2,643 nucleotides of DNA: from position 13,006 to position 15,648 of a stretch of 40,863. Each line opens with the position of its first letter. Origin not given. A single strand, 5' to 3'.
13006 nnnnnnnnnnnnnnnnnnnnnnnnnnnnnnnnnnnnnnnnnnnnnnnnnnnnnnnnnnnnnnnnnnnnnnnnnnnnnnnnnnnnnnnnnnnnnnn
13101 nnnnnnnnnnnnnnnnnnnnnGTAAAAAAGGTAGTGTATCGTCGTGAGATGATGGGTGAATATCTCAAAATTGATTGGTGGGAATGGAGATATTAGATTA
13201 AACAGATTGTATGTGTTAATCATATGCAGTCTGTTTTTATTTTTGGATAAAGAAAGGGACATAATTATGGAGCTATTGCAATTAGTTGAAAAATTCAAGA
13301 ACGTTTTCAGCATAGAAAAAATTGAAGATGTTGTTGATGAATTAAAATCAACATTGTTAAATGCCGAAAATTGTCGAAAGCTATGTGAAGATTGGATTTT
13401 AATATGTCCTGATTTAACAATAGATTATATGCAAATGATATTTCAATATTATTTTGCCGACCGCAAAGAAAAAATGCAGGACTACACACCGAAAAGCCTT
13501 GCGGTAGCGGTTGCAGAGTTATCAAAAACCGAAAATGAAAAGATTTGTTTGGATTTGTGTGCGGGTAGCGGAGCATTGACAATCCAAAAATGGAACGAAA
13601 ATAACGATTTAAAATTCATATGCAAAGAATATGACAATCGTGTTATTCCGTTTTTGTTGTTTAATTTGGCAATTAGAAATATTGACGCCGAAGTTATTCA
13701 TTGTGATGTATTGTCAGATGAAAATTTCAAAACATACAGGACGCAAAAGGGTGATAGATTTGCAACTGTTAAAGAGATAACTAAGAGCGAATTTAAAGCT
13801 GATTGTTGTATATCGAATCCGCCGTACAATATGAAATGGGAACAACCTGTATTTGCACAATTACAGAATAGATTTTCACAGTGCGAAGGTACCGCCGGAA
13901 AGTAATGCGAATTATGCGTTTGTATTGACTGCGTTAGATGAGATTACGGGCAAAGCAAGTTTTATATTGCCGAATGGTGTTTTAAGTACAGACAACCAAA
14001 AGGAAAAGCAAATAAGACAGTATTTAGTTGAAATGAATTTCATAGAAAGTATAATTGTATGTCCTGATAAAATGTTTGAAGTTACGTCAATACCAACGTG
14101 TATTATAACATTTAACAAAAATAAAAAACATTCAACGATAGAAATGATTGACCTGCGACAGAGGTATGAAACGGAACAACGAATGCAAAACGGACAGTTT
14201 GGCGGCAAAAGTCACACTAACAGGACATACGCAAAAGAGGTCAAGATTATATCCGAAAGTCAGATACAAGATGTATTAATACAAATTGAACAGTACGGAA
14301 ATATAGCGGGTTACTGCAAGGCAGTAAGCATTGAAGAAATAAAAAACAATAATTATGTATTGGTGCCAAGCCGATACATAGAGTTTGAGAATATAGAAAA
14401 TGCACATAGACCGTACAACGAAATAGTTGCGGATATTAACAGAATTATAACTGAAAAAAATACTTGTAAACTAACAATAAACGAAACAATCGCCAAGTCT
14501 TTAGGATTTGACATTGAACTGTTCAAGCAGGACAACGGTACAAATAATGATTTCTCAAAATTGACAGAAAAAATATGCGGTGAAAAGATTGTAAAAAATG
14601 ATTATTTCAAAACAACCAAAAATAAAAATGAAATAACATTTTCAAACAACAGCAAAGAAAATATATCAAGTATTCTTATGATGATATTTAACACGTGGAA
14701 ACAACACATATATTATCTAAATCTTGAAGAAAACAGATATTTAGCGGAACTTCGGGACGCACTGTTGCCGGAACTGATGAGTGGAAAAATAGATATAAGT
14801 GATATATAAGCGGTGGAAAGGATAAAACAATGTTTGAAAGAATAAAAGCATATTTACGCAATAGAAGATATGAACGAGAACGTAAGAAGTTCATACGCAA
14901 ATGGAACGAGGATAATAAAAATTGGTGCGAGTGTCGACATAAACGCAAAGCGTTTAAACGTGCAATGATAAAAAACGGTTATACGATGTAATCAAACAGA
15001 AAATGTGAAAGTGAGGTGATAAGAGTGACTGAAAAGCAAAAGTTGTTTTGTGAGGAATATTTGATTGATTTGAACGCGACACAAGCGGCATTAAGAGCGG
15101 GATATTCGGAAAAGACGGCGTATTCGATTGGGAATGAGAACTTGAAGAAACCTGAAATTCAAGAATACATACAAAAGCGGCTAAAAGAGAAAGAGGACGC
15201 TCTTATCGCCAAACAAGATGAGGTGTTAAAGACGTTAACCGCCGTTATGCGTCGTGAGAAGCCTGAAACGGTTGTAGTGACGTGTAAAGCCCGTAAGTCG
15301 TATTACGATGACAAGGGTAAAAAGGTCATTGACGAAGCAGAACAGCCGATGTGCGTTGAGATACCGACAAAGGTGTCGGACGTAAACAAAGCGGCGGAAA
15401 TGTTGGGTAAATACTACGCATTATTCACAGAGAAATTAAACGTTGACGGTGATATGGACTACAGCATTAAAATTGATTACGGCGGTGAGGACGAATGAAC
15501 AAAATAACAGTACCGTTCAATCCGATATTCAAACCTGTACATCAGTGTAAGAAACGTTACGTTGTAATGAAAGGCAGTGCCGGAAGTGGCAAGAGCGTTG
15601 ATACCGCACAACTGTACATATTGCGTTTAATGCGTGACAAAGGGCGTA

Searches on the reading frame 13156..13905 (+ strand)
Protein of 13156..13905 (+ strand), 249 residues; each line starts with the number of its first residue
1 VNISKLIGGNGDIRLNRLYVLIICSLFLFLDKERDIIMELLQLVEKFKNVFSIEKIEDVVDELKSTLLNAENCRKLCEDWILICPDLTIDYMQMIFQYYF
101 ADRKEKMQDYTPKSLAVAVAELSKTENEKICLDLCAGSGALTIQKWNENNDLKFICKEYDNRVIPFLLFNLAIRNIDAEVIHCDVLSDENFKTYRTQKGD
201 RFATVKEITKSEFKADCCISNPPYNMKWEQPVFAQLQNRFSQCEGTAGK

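Call 56: search_protein_families(library=pfam, proteins=[window:13156-13905:+], max_evalue=0.001)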
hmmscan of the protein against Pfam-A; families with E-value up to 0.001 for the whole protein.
window:13156-13905:+ (249 aa): 3 families
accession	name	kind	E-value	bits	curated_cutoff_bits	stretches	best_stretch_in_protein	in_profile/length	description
PF02384.22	N6_Mtase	-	2.3e-13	50.6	20.4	1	99-242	16-152/311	N-6 DNA Methylase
PF05175.20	MTS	-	5.8e-05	23.2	23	0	120-190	25-95/170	Methyltransferase small domain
PF03602.21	Cons_hypoth95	-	0.00064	19.9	24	0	126-238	40-138/182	Conserved hypothetical protein 95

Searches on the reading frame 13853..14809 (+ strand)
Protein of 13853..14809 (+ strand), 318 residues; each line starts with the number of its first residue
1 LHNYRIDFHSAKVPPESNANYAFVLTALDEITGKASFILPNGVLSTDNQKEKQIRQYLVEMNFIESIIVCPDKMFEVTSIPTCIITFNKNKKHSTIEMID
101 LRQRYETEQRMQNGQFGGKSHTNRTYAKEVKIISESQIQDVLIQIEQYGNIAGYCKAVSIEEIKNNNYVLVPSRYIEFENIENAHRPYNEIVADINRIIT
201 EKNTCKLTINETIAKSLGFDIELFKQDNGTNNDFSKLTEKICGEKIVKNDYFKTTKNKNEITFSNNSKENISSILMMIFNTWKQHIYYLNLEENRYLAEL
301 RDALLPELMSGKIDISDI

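Call 56: search_protein_families(library=pfam, proteins=[window:13853-14809:+], max_evalue=0.001)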
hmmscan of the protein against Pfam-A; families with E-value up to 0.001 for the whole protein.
window:13853-14809:+ (318 aa): 1 family
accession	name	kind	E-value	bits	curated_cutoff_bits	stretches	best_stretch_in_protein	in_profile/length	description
PF02384.22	N6_Mtase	-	4.3e-33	115.4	20.4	1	8-182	150-309/311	N-6 DNA Methylase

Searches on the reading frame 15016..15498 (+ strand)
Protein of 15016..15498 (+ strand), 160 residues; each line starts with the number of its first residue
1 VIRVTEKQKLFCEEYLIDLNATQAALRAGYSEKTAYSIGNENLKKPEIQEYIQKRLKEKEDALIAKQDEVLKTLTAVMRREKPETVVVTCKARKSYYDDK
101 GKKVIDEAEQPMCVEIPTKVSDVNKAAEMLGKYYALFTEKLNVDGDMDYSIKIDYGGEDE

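Call 56: search_protein_families(library=pfam, proteins=[window:15016-15498:+], max_evalue=0.001)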
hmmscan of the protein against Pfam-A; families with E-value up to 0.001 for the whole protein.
window:15016-15498:+ (160 aa): 1 family
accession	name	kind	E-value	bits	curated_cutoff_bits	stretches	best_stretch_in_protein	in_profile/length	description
PF03592.21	Terminase_2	-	7.5e-40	137.3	26.1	1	5-146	2-140/141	Terminase small subunit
